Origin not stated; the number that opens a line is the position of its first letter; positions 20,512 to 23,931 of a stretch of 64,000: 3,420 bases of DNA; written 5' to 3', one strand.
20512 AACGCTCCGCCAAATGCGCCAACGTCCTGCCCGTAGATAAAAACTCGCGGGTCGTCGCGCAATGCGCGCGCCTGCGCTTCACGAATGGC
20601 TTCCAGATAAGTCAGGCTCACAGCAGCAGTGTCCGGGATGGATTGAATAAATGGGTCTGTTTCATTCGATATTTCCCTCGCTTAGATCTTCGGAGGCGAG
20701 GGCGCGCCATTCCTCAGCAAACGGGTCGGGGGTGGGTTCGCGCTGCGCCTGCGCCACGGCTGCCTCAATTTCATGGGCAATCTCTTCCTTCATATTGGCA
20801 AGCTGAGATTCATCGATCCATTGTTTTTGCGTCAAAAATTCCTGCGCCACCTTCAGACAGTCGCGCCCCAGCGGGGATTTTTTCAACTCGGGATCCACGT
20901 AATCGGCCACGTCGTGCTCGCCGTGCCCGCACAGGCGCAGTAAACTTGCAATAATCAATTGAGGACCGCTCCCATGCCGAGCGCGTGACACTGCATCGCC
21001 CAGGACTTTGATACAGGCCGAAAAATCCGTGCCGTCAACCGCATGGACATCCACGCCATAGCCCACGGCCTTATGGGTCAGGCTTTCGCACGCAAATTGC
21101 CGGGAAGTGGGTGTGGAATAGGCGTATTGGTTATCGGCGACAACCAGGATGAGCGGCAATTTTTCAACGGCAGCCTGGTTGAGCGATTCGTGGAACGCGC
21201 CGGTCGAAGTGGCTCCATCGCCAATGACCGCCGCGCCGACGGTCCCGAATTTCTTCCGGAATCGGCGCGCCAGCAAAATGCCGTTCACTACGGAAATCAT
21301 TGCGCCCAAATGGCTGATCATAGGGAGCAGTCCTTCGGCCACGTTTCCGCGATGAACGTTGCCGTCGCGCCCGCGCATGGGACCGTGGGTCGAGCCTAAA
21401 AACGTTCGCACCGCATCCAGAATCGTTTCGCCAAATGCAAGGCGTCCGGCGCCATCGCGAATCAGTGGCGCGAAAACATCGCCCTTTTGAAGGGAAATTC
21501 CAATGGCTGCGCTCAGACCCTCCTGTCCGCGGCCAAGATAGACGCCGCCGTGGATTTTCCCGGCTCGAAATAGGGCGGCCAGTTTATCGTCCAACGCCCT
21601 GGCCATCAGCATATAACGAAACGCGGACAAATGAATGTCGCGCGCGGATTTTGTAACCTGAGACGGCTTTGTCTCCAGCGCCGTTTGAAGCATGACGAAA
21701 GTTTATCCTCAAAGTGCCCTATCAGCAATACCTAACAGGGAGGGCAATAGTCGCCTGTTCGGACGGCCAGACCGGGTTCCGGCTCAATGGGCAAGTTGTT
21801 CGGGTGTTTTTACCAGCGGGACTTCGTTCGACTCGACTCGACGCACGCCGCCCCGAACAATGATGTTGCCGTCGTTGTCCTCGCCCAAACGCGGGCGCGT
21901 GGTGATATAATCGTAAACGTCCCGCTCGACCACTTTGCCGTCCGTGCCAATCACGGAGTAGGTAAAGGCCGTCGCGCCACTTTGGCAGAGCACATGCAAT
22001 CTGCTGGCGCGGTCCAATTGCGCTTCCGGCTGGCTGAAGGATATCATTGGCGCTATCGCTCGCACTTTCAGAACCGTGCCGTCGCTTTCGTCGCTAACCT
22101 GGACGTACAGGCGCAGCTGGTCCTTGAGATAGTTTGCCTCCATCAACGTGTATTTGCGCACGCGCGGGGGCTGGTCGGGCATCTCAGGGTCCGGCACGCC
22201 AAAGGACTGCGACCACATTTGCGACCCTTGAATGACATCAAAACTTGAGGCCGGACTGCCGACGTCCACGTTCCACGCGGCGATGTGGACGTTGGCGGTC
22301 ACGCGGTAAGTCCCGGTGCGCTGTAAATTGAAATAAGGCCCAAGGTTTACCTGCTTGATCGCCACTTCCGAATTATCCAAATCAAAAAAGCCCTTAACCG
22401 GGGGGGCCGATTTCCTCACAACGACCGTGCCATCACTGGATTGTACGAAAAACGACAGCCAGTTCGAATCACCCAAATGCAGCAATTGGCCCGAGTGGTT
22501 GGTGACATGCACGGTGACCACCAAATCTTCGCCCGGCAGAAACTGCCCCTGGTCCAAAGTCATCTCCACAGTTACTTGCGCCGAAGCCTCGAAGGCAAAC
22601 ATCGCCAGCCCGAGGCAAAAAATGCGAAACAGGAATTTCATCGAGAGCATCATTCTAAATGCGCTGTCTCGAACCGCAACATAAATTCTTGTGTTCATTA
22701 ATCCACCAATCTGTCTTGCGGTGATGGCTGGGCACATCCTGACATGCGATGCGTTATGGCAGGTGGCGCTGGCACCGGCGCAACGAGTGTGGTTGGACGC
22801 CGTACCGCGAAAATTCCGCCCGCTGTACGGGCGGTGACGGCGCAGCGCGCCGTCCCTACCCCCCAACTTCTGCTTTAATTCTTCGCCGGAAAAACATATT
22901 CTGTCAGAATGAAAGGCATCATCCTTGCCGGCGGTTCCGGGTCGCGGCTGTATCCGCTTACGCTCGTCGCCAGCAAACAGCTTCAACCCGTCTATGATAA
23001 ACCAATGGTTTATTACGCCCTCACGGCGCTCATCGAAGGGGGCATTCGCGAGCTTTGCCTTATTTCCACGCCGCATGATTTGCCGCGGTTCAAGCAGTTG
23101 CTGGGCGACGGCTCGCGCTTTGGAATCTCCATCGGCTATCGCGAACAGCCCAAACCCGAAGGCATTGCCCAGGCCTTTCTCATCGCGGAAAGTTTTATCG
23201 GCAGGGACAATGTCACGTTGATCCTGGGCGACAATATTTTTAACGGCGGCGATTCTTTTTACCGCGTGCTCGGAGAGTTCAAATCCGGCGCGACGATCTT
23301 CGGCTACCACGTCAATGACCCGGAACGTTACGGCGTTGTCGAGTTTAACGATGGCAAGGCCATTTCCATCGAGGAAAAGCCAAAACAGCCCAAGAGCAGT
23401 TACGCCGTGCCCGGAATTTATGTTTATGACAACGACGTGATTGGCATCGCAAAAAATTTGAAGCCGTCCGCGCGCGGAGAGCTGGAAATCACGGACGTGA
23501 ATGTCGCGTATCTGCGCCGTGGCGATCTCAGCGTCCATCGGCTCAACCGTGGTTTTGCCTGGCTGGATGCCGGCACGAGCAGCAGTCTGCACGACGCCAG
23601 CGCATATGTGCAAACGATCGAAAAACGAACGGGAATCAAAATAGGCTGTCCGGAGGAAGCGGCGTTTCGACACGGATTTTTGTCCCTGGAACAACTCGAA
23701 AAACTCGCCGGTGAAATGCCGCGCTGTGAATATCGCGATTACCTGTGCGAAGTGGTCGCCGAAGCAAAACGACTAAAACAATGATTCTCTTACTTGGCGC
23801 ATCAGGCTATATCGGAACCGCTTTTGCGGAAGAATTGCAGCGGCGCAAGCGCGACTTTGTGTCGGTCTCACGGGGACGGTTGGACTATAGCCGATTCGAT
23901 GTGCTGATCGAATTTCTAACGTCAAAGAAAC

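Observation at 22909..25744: rmlA-X-rmlB operon with no rmlC: X looks like the eukaryote/giant-virus bifunctional 3,5-epimerase/4-reductase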

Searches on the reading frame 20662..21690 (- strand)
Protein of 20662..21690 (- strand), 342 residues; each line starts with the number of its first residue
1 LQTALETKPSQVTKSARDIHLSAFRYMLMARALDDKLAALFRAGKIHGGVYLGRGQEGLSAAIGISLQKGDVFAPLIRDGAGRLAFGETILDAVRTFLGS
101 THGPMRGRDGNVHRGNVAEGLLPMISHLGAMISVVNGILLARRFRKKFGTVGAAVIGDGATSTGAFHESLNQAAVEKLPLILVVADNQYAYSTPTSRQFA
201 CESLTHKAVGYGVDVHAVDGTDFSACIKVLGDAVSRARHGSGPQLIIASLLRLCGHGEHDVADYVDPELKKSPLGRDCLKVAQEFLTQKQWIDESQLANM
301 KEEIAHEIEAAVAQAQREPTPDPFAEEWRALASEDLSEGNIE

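Call 63: search_protein_families(library=pfam, max_evalue=0.001, proteins=[window:20662-21690:-])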
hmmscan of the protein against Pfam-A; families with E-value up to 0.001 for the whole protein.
window:20662-21690:- (342 aa): 2 families
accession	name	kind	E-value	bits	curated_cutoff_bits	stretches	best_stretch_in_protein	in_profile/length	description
PF00676.26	E1_dh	-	2e-51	175.2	22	1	27-323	4-299/300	Dehydrogenase E1 component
PF13292.11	DXP_synthase_N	-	4e-10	39.9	21.2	1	126-194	111-178/274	1-deoxy-D-xylulose-5-phosphate synthase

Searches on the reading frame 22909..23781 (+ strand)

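Call 4: search_protein_families(library=pfam, proteins=[window:22909-23781:+], max_evalue=0.01)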
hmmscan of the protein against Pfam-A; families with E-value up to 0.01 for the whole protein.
window:22909-23781:+ (291 aa): 2 families
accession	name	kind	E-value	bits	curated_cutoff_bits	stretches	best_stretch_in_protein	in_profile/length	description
PF00483.29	NTP_transferase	-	2.3e-63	214.5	21.2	1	2-235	1-243/245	Nucleotidyl transferase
PF12804.13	NTP_transf_3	-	4.9e-08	33.7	27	1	3-131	1-119/160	MobA-like NTP transferase domain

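Call 5: search_protein_families(library=ncbifam, proteins=[window:22909-23781:+], max_evalue=0.01)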
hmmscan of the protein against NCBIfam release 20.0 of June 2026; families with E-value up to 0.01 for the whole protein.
window:22909-23781:+ (291 aa): 28 families (the best 25 are shown)
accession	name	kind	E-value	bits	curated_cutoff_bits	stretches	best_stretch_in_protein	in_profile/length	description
TIGR01207.1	rmlA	equivalog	1.1e-124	415.2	360.65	1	2-283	1-285/286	glucose-1-phosphate thymidylyltransferase RfbA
NF012024.0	PRK15480.1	equivalog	1.3e-117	392.1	588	1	2-284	5-290/292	glucose-1-phosphate thymidylyltransferase RfbA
TIGR01208.1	rmlA_long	equivalog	2.8e-55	187.6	320.25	1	2-235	1-235/353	glucose-1-phosphate thymidylyltransferase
TIGR03992.1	Arch_glmU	subfamily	4.1e-41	141.2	292.1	1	1-234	1-227/393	bifunctional sugar-1-phosphate nucleotidylyltransferase/acetyltransferase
NF041173.1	Sug_nt_acttase_Thmprot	equivalog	8.5e-28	97.4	600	1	1-232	1-225/405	bifunctional sugar-1-phosphate nucleotidylyltransferase/acetyltransferase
NF041313.1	UDPGP_AglF_Halo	equivalog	1.6e-26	93.2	400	1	1-206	1-206/234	UTP--glucose-1-phosphate uridylyltransferase AglF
NF052502.1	man1P_GTase_Rv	exception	5.8e-20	71.4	440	1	3-232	3-228/352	mannose-1-phosphate guanylyltransferase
TIGR01099.1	galU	equivalog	4.4e-19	69.1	326.8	2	74-208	95-241/261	UTP--glucose-1-phosphate uridylyltransferase GalU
NF045761.1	NAMPUrTaseMurU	equivalog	1.2e-16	61.3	250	1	1-230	1-223/226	N-acetylmuramate alpha-1-phosphate uridylyltransferase MurU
TIGR01173.1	glmU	equivalog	7.3e-11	41.6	366.85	1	3-210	3-210/452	bifunctional UDP-N-acetylglucosamine diphosphorylase/glucosamine-1-phosphate N-acetyltransferase GlmU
NF003670.0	PRK05293.1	equivalog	2.3e-10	40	470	1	3-232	7-256/382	glucose-1-phosphate adenylyltransferase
NF009928.0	PRK13389.1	equivalog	7.9e-10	38.4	548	2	2-53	10-61/302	UTP--glucose-1-phosphate uridylyltransferase GalU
TIGR02091.1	glgC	equivalog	1.1e-09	37.9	424.9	2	101-231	115-256/364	glucose-1-phosphate adenylyltransferase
NF007516.0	PRK10122.1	equivalog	1.8e-09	37.2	534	1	2-53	5-56/297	UTP--glucose-1-phosphate uridylyltransferase GalF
NF049965.1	GlMnHpPGnyltfHddC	equivalog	2.9e-09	36.9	300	1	1-178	1-172/221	D-glycero-D-manno-heptose 1-phosphate guanosyltransferase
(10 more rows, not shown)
